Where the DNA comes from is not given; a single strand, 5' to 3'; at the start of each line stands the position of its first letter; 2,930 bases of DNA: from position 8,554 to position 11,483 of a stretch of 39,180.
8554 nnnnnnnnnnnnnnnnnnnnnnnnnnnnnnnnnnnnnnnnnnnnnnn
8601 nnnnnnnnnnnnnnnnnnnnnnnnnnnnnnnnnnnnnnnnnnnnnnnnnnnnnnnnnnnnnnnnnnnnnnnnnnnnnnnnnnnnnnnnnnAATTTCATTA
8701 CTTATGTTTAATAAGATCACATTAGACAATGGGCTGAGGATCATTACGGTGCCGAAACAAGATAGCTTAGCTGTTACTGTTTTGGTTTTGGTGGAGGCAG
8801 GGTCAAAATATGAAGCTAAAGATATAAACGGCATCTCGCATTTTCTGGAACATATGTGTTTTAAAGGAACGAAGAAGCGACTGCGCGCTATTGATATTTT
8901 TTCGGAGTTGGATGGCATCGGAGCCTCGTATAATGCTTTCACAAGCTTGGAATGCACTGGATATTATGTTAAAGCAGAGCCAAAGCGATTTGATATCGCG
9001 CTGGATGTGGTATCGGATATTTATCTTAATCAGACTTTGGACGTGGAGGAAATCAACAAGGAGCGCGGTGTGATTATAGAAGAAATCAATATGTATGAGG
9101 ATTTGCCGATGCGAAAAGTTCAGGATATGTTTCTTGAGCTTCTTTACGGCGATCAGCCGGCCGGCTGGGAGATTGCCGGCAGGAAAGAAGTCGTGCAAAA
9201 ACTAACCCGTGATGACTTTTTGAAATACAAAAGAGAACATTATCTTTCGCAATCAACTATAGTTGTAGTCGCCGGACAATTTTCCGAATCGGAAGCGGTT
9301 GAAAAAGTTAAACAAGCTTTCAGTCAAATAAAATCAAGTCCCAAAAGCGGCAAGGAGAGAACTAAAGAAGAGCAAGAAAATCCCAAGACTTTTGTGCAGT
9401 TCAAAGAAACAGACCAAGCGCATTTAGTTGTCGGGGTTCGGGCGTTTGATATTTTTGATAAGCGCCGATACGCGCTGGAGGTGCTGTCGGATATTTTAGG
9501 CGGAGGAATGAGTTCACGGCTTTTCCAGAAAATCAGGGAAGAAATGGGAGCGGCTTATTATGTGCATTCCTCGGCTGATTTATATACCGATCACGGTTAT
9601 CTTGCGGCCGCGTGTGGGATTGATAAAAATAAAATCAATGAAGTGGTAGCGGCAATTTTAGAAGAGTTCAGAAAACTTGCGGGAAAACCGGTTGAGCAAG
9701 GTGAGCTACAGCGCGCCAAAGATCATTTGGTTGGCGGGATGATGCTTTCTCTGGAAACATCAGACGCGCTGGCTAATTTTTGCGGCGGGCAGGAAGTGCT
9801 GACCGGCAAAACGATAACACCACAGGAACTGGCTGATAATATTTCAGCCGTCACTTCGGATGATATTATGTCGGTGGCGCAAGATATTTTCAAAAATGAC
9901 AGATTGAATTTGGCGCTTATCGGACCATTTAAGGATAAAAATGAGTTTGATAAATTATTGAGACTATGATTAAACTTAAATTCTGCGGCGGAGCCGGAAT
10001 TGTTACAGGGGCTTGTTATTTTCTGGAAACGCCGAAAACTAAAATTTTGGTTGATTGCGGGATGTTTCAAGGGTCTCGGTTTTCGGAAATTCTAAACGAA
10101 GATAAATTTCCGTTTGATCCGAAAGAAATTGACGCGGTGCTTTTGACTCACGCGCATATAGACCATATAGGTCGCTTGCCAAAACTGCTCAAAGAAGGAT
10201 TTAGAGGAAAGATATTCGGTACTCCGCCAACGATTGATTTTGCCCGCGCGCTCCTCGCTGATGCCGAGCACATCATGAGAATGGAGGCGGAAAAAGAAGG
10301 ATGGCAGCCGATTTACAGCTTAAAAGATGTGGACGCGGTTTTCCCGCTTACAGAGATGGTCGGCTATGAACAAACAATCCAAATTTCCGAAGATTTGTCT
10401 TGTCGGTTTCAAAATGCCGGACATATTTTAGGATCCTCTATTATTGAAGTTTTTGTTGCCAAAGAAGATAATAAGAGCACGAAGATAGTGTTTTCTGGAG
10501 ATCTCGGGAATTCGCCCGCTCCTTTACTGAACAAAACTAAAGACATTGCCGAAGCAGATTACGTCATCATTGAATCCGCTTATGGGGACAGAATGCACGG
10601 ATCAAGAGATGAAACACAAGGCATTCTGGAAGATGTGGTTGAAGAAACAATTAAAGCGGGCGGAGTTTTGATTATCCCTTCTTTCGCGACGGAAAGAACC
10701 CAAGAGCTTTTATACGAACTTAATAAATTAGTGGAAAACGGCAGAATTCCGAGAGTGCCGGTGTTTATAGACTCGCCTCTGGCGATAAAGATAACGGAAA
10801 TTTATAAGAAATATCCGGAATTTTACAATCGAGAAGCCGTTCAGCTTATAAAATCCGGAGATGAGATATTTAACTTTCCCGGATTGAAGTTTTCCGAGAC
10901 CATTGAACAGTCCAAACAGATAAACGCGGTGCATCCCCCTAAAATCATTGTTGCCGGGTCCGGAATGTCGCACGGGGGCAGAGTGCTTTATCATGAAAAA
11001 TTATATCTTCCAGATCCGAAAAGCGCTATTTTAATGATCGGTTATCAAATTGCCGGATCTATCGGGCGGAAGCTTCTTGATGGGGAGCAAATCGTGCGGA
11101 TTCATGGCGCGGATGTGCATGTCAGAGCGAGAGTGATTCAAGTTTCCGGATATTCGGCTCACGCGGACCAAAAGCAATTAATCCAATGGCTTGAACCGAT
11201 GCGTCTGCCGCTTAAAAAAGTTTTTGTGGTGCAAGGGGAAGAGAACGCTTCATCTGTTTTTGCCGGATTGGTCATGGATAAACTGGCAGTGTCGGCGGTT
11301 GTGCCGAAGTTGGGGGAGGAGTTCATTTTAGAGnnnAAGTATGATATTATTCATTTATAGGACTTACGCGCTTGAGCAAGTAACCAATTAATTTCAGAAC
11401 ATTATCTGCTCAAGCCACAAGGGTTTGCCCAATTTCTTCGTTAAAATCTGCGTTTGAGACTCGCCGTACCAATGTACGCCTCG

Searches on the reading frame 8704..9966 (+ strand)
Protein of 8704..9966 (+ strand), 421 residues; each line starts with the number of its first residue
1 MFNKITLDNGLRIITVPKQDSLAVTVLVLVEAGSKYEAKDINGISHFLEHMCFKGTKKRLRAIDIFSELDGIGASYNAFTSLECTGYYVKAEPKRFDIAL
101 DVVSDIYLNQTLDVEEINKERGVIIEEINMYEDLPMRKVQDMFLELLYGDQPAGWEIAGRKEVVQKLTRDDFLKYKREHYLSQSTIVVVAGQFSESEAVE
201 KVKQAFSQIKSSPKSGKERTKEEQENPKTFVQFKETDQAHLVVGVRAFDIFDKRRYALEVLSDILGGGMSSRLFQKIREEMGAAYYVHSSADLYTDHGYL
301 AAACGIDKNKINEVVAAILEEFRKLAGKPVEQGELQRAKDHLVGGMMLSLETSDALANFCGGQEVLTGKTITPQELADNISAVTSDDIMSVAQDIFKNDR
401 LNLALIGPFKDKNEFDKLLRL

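Call 67: search_protein_families(library=pfam, proteins=[window:8704-9966:+], max_evalue=0.001)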
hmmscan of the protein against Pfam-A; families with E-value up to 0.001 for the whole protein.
window:8704-9966:+ (421 aa): 2 families
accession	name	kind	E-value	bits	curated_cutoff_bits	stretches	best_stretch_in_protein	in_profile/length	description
PF05193.26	Peptidase_M16_C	-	6.9e-39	134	23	1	166-340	1-179/181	Peptidase M16 inactive domain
PF00675.25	Peptidase_M16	-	1.3e-34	119.7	22.3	1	17-158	6-146/149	Insulinase (Peptidase family M16)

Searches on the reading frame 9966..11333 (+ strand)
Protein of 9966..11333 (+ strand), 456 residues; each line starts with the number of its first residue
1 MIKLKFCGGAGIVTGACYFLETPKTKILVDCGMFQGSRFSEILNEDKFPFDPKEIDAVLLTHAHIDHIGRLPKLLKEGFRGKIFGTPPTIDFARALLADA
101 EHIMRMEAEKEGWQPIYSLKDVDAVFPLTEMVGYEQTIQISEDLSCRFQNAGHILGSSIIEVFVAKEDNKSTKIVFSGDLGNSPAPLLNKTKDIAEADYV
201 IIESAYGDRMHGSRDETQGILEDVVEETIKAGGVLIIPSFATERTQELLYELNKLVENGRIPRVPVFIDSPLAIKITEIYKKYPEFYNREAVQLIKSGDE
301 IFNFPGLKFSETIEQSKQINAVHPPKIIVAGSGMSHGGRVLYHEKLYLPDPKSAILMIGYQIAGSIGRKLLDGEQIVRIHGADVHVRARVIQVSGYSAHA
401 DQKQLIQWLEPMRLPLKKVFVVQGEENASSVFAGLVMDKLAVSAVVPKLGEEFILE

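Call 67: search_protein_families(library=pfam, proteins=[window:9966-11333:+], max_evalue=0.001)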
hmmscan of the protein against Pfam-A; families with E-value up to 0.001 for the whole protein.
window:9966-11333:+ (456 aa): 5 families
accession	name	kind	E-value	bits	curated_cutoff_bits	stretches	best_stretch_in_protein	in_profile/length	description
PF10996.14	Beta-Casp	-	7.4e-35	120.5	27.7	1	245-370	1-120/120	Beta-Casp domain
PF00753.33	Lactamase_B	-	3.3e-15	57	22.7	1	14-77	5-66/196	Metallo-beta-lactamase superfamily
PF16661.11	Lactamase_B_6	-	3.9e-15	56.2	27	1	20-178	2-160/193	Metallo-beta-lactamase superfamily domain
PF07521.17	RMMBL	-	6.9e-14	52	21.6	1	383-447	1-63/63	Zn-dependent metallo-hydrolase RNA specificity domain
PF12706.13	Lactamase_B_2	-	5.1e-09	36.5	27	1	25-203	1-163/200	Beta-lactamase superfamily domain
